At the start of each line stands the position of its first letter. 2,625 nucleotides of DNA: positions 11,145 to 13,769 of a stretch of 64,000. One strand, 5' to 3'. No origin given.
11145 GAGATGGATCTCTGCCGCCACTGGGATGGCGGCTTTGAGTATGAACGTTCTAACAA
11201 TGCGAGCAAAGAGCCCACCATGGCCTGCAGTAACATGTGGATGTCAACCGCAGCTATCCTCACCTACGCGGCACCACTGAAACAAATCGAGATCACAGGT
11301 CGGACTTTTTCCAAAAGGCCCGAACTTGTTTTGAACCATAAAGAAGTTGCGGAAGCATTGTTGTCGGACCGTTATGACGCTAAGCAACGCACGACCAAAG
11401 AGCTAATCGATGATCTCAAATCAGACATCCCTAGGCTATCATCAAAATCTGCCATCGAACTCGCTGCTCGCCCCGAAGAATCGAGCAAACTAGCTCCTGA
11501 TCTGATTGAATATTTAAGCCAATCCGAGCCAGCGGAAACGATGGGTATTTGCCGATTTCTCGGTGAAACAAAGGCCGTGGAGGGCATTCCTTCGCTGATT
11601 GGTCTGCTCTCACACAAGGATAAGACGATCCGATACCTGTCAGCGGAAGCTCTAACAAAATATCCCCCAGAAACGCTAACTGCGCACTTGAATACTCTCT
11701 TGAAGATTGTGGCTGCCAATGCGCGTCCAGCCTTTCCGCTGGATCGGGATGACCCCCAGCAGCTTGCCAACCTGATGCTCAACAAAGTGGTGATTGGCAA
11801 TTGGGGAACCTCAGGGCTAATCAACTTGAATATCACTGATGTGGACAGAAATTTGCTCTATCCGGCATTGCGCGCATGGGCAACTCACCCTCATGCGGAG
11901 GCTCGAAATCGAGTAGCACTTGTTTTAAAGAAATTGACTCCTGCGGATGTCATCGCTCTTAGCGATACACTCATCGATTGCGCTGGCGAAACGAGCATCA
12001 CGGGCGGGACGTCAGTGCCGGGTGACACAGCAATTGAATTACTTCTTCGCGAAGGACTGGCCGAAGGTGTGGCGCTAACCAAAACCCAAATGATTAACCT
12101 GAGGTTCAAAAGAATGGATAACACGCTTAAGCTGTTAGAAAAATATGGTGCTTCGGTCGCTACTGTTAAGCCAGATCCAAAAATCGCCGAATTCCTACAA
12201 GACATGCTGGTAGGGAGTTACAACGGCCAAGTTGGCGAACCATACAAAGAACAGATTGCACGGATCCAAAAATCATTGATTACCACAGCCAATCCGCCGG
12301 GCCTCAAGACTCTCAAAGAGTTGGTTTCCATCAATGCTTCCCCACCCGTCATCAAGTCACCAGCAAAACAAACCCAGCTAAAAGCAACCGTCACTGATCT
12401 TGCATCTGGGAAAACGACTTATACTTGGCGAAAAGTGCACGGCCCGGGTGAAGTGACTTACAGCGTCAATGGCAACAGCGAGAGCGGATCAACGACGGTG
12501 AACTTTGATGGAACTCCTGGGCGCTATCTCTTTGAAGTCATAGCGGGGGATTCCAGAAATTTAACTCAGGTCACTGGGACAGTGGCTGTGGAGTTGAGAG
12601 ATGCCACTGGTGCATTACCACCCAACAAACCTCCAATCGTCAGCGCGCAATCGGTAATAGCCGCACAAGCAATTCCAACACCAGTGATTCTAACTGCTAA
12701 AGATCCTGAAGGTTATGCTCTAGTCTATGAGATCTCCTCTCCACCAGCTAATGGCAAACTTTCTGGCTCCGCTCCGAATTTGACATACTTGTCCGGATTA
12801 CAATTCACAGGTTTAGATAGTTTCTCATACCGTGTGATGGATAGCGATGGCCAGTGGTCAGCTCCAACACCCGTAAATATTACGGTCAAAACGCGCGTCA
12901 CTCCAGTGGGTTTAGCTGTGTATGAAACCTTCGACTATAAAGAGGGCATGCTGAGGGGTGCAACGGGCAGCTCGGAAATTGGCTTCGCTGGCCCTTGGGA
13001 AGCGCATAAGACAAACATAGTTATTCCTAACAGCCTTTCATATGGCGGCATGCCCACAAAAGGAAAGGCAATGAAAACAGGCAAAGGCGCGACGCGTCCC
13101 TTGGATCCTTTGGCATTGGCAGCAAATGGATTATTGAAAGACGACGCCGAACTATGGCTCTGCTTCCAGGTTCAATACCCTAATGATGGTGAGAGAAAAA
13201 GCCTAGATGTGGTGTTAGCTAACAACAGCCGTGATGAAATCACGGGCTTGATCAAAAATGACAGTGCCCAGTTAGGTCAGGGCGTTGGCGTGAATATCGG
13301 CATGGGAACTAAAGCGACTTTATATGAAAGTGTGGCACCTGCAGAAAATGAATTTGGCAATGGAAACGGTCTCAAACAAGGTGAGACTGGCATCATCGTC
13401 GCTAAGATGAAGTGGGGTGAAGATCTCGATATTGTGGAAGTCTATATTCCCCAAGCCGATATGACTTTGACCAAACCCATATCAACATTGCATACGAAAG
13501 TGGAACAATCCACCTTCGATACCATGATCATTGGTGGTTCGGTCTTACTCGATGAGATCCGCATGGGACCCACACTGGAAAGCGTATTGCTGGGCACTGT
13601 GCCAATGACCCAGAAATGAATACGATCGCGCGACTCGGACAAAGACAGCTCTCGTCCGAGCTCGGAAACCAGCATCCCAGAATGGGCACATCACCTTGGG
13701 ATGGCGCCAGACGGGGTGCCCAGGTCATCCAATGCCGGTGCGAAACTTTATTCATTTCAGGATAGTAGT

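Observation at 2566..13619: Three divergent paralogues of an uncharacterised secreted PDZ / alpha-alpha-toroid-like / HEAT-repeat protein, interleaved with a SASA O-acetylesterase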

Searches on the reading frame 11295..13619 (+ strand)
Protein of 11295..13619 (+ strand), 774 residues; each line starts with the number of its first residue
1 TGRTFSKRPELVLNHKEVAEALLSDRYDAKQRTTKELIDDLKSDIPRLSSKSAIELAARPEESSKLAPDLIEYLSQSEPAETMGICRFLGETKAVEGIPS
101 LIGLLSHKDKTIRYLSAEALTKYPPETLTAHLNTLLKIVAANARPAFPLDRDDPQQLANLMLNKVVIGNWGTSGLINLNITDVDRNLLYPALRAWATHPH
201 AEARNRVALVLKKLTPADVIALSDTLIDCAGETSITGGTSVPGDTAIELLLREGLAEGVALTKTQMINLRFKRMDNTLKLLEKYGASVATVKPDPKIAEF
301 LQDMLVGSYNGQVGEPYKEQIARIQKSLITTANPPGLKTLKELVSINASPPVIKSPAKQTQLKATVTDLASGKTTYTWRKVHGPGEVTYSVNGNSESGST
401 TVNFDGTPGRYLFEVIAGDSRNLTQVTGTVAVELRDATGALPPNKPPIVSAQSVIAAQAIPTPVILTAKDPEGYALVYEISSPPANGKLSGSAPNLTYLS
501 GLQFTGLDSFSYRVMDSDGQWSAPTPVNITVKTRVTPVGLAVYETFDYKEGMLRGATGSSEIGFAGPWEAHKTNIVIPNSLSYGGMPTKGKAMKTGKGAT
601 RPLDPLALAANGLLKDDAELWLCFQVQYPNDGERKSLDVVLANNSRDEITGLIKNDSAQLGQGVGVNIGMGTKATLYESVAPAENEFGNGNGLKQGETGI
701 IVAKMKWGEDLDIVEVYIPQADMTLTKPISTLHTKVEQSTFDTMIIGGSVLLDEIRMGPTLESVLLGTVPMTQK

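Call 34: search_protein_families(library=pfam, proteins=[window:11295-13619:+], max_evalue=1)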
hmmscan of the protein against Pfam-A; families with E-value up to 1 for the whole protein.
window:11295-13619:+ (774 aa): 7 families
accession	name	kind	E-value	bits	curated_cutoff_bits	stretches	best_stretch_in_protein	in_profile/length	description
PF17963.7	Big_9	-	9.3e-10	39.7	23.6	1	444-523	1-83/89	Bacterial Ig domain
PF13646.12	HEAT_2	-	7.4e-07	29.8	27.7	1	68-136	2-71/88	HEAT repeats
PF22352.2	K319L-like_PKD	-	1.2e-06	28.8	27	1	353-425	7-76/84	K319L-like, PKD domain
PF17892.7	Cadherin_5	-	0.0036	17.5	26.5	1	462-531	20-97/98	Cadherin-like domain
PF17803.7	Cadherin_4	-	0.026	15.5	25.1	1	442-493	9-65/71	Bacterial cadherin-like domain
PF02985.28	HEAT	-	0.028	15.1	23.5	0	98-121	2-25/31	HEAT repeat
PF13513.12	HEAT_EZ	-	0.1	13.6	27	0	97-122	29-54/55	HEAT-like repeat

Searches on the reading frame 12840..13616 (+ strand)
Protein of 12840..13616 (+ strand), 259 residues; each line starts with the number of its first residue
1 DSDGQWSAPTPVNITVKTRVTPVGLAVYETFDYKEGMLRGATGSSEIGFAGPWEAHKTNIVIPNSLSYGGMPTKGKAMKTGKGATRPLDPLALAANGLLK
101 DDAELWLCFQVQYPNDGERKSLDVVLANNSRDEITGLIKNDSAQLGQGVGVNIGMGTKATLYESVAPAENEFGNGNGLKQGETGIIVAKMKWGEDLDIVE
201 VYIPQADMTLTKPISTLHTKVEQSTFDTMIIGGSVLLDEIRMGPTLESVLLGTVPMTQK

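Call 94: search_solved_structures(query=window:12840-13616:+, max_evalue=1)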
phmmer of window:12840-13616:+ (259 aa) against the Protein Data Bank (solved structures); distinct sequences matched with E-value up to 1: 1.
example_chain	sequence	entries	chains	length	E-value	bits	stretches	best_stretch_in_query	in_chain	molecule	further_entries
9h0d_A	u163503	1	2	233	1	12.1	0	51-98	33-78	Thiol methyltransferase 1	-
